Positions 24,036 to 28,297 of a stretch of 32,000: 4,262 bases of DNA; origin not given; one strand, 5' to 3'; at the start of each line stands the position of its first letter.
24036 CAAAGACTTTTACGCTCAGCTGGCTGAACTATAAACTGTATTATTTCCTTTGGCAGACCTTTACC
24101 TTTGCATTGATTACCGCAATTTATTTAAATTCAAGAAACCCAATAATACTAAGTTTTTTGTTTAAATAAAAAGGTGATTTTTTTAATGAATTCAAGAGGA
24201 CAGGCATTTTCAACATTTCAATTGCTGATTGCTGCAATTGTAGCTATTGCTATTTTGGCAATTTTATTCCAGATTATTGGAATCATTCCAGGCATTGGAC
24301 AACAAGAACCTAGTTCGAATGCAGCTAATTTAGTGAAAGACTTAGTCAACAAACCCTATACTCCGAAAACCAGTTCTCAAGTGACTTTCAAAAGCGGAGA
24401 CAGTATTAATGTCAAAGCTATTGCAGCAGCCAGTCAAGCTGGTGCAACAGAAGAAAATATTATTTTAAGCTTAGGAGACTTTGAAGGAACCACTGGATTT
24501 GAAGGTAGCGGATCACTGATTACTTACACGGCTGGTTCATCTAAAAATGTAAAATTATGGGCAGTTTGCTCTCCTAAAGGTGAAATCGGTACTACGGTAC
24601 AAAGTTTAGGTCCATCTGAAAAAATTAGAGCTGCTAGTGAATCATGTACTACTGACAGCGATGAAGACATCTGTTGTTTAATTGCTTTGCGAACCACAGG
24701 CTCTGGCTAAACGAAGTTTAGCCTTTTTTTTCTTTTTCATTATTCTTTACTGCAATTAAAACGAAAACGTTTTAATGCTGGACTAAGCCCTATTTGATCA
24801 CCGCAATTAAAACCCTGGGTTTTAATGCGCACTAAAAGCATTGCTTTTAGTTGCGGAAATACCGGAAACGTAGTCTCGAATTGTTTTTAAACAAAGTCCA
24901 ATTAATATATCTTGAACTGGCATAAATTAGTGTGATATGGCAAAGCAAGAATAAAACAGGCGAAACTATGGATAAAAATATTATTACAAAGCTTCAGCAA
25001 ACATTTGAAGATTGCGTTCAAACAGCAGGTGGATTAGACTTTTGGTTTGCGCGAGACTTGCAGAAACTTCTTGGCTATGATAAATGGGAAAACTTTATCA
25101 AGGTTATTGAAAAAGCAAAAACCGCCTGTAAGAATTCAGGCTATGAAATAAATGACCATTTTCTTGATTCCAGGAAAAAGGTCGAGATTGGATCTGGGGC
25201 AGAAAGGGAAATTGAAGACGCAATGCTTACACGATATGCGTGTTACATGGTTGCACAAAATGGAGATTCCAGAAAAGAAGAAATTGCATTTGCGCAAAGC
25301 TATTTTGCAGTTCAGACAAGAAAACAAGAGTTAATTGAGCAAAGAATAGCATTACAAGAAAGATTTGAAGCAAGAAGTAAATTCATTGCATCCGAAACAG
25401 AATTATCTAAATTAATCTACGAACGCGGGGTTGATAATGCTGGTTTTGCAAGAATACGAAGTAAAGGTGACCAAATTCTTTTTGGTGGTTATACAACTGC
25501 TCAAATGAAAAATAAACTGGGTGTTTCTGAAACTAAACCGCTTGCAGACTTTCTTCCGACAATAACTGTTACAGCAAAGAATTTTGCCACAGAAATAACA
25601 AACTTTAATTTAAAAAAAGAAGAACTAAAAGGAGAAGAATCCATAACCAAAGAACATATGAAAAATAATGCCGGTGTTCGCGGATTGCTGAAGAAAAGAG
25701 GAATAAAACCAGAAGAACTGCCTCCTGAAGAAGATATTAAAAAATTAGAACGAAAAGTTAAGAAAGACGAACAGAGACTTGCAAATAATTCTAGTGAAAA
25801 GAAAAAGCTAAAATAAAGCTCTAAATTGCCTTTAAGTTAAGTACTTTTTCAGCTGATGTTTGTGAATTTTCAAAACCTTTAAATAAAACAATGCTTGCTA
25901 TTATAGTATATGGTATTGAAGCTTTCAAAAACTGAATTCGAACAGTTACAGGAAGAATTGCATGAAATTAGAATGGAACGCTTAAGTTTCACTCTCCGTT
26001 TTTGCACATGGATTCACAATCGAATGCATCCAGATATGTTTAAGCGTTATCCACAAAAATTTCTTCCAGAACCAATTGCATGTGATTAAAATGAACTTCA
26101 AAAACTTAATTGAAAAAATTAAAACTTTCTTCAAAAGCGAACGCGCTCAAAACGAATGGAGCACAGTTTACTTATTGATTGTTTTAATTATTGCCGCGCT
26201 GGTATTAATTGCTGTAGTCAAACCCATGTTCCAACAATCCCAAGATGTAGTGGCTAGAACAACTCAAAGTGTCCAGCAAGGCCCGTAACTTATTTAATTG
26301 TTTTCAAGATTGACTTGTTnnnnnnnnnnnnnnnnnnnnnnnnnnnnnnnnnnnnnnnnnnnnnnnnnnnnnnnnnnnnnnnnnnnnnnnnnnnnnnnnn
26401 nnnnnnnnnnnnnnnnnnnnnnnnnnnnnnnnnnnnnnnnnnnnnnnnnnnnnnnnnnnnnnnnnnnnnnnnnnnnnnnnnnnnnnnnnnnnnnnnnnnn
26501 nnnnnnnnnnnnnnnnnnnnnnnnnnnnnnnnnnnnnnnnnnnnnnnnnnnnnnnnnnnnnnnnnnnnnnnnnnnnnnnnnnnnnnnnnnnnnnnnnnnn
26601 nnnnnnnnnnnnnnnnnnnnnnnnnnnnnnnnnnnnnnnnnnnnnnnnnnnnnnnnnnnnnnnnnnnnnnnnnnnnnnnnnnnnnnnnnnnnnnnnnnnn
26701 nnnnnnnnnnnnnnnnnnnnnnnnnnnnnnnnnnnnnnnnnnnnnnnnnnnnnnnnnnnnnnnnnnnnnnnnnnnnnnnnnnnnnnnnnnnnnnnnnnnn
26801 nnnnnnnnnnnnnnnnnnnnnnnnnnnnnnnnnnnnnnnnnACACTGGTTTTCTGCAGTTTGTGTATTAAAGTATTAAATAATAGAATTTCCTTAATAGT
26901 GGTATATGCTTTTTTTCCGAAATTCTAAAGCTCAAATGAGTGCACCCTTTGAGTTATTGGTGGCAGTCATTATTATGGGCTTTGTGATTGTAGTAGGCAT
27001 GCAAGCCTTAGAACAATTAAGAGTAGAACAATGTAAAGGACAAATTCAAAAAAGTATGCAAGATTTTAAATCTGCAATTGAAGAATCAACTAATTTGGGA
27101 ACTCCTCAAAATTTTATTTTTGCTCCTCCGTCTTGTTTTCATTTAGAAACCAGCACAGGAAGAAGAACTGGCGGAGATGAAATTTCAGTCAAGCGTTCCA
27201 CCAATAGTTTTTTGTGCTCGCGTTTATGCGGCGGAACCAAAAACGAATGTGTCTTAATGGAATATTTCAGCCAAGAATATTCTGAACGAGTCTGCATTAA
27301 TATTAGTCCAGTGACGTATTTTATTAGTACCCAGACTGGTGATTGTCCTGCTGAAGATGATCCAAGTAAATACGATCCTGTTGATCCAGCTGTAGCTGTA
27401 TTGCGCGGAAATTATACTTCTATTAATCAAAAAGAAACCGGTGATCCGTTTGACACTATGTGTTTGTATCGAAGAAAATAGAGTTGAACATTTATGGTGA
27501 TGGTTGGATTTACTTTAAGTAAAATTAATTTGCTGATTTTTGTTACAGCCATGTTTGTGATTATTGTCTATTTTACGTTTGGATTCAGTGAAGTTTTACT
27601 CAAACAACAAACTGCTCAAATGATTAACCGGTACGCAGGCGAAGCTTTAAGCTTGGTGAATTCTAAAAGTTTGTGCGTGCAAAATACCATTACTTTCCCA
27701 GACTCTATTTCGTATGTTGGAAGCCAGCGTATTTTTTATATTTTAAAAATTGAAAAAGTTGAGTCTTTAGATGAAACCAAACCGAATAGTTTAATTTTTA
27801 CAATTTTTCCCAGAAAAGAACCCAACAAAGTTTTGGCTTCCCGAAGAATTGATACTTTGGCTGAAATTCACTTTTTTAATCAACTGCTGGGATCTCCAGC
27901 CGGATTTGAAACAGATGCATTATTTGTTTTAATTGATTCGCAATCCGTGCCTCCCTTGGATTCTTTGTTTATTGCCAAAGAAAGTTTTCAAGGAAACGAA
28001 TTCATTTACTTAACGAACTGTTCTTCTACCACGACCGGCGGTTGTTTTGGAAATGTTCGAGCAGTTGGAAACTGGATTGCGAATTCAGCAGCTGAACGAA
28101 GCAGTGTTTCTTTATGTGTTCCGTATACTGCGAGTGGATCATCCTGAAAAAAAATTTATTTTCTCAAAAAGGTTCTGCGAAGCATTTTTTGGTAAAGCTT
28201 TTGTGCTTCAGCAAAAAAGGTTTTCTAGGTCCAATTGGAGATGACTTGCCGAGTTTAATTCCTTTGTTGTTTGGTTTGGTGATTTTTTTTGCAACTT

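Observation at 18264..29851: Archaeal type IV pilus-like locus with about seven divergent pilin-like genes and no prepilin peptidase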

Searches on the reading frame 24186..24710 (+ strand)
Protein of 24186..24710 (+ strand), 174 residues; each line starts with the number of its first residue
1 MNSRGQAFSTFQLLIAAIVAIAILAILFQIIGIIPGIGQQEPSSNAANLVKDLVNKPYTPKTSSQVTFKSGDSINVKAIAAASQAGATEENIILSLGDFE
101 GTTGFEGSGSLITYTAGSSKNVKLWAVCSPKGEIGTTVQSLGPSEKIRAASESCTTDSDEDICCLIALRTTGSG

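Call 4: search_protein_families(library=pfam, proteins=[window:24186-24710:+], max_evalue=0.1)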
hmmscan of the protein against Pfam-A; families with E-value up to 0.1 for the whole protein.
window:24186-24710:+ (174 aa): 0 families

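Call 6: search_protein_families(library=ncbifam, proteins=[window:24186-24710:+], max_evalue=0.1)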
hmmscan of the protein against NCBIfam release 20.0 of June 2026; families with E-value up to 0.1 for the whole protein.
window:24186-24710:+ (174 aa): 0 families

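Call 51: find_homologous_proteins(query=window:24186-24710:+, max_evalue=0.001)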
Query window:24186-24710:+ (174 aa): 28 proteins with E <= 0.001 among 154 candidates.
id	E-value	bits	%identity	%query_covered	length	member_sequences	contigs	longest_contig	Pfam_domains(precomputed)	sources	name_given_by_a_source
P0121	3.4e-104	363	100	100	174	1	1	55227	-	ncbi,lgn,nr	ncbi:MAG: hypothetical protein Q7S92_07175 [Candidatus Diapherotrites archaeon]|nr:hypothetical prot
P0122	1.6e-79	283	77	100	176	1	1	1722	-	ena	-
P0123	5.2e-59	217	65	98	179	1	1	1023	-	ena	-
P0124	4.0e-58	214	64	98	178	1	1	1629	-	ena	-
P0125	1.9e-30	124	44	97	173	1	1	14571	-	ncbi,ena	-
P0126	4.6e-25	106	40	97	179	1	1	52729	-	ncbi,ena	-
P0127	1.3e-24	105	42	97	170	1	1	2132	-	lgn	-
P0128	3.4e-24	103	41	98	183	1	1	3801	-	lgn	-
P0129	6.5e-24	103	46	77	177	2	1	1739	-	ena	-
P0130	1.6e-23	101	40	98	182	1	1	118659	-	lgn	-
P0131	3.1e-23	100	40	97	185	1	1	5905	-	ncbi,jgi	jgi:hypothetical protein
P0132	3.1e-23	100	41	97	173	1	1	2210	-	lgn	-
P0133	4.1e-23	100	41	97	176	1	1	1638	-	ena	-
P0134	4.3e-23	100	38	97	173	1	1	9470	-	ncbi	-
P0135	8.0e-23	99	40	98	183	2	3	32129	-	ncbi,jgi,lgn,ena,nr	ncbi:MAG: hypothetical protein J7J87_00035 [Candidatus Diapherotrites archaeon]|nr:hypothetical prot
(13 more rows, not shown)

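Call 61: predict_structure(alignment_id=A1)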
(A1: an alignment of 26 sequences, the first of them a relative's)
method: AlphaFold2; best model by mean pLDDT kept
length: 174 residues; sequences in the alignment: 26
mean_pLDDT: 86.3   pTM: 0.72
mean pLDDT of the five models: 86.3, 83.9, 83.8, 83.2, 82.4
residues with pLDDT >= 90: 107; 70-90: 46; 50-70: 18; < 50: 3
segments of 3 or more residues with pLDDT < 50: none
pLDDT, mean of each block of 10 residues (from residue 1): 62 92 89 57 92 93 93 94 88 93 90 95 95 90 83 77 94 68
secondary structure, 60 per line:
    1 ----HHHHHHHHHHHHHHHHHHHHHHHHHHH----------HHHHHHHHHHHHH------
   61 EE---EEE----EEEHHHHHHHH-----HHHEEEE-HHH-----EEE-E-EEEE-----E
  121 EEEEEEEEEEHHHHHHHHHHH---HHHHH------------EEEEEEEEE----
elements in order: H5-31 H42-54 E66-68 E73-75 H76-83 E92-95 E105-107 E111-114 E120-130 H131-141 H145-149 E162-170

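Call 66: fold_search(model_id=the predicted structure, library=pdb)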
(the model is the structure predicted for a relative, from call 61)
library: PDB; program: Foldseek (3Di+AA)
matches with E <= 10: 334; with E <= 0.001: 0
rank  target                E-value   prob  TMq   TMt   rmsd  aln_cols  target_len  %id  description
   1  8cy7_A                4.1e-01  0.05  0.15  0.03  19.4       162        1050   10  SARS-CoV-2 Spike protein in complex with a pan-sarbecovirus nanobody 2-34 (released 2022-07-06)
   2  7n9e_C                5.6e-01  0.06  0.15  0.04  18.0       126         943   11  Potent neutralizing nanobodies resist convergent circulating variants of SARS-CoV-2 by targeting novel and conserved e (released 2021-08-04)
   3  8gnh_C                8.2e-01  0.06  0.15  0.03  17.6       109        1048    9  Complex structure of BD-218 and Spike protein (released 2023-08-30)
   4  6xlu_C                9.3e-01  0.03  0.15  0.03  19.3       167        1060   11  Structure of SARS-CoV-2 spike at pH 4.0 (released 2020-08-12)
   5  6xlu_A                9.9e-01  0.03  0.15  0.03  19.3       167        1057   11  Structure of SARS-CoV-2 spike at pH 4.0 (released 2020-08-12)
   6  8d5a_A                9.9e-01  0.01  0.09  0.02  17.7       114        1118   10  Middle state of SARS-CoV-2 BA.2 variant spike protein (released 2023-06-07)
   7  6xm3_C                1.2e+00  0.05  0.16  0.03  17.9       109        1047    9  Structure of SARS-CoV-2 spike at pH 5.5, single RBD up, conformation 1 (released 2020-08-12)
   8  6xm5_B                1.2e+00  0.04  0.13  0.03  15.2        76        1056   16  Structure of SARS-CoV-2 spike at pH 5.5, all RBDs down (released 2020-07-29)
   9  7tl1_C                1.3e+00  0.02  0.14  0.03  19.2       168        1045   11  SARS-CoV-2 Omicron 3-RBD down Spike Protein Trimer without the P986-P987 stabilizing mutations (S-GSAS-Omicron) (released 2022-02-23)
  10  6qvk_2A               1.4e+00  0.05  0.20  0.11   9.3       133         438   12  The cryo-EM structure of bacteriophage phi29 prohead (released 2019-06-12)
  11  7my2_E                1.4e+00  0.03  0.15  0.04  18.3       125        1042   11  CryoEM structure of neutralizing nanobody Nb30 in complex with SARS-CoV2 spike (released 2021-06-16)
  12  8gs6_A                1.5e+00  0.03  0.15  0.03  18.6       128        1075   11  Structure of the SARS-CoV-2 BA.2.75 spike glycoprotein (closed state 1) (released 2022-10-26)
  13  9b9u_C                1.5e+00  0.02  0.14  0.03  19.6       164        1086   10  SARS-CoV-2 full-length spike protein with His1271Lys substitution in the coatomer binding motif, 1RBD-up conformation  (released 2025-04-16)
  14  8g76_D                1.6e+00  0.01  0.12  0.03  19.9       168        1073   10  SARS-CoV-2 spike/Nb5 complex (released 2024-02-21)
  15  7eb0_C                1.7e+00  0.03  0.13  0.03  18.1       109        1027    9  Cryo-EM structure of SARS-CoV-2 Spike D614G variant, one RBD-up conformation 2 (released 2021-06-23)
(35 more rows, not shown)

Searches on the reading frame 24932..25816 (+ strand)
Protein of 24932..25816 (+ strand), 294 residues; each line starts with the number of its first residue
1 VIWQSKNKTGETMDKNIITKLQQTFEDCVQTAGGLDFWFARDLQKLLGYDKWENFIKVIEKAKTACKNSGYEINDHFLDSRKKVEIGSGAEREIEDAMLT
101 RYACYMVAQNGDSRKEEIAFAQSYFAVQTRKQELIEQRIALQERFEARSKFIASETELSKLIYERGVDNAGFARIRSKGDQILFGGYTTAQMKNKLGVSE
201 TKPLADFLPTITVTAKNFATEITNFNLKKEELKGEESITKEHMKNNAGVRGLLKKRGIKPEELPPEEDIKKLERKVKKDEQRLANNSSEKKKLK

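Call 4: search_protein_families(library=pfam, proteins=[window:24932-25816:+], max_evalue=0.1)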
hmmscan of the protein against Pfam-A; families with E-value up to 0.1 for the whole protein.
window:24932-25816:+ (294 aa): 1 family
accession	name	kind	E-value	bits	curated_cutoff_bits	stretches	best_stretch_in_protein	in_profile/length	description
PF02498.22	Bro-N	-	3.5e-09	37.6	25.6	1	36-121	11-88/96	BRO family, N-terminal domain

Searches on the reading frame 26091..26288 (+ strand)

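Call 4: search_protein_families(library=pfam, proteins=[window:26091-26288:+], max_evalue=0.1)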
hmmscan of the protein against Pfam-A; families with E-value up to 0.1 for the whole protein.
window:26091-26288:+ (65 aa): 2 families
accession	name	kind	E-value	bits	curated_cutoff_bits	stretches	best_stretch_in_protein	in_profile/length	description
PF01594.21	AI-2E_transport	-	0.0026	17.4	34.3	1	5-59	33-88/327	AI-2E family transporter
PF07332.16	Phage_holin_3_6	-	0.029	14.8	28.4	1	23-63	70-110/116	Putative Actinobacterial Holin-X, holin superfamily III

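Call 6: search_protein_families(library=ncbifam, proteins=[window:26091-26288:+], max_evalue=0.1)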
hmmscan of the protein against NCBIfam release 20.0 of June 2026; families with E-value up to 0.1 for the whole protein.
window:26091-26288:+ (65 aa): 0 families

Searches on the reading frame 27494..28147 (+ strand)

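Call 4: search_protein_families(library=pfam, proteins=[window:27494-28147:+], max_evalue=0.1)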
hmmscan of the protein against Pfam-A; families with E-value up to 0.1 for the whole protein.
window:27494-28147:+ (217 aa): 0 families

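Call 6: search_protein_families(library=ncbifam, proteins=[window:27494-28147:+], max_evalue=0.1)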
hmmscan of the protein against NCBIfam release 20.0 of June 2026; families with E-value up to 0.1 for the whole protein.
window:27494-28147:+ (217 aa): 1 family
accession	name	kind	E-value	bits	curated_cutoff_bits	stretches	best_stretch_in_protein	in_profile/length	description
NF046005.2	near_gluc_PtsG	equivalog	0.039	14.2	45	1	12-46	5-40/85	MPN207a family PTS transporter accessory protein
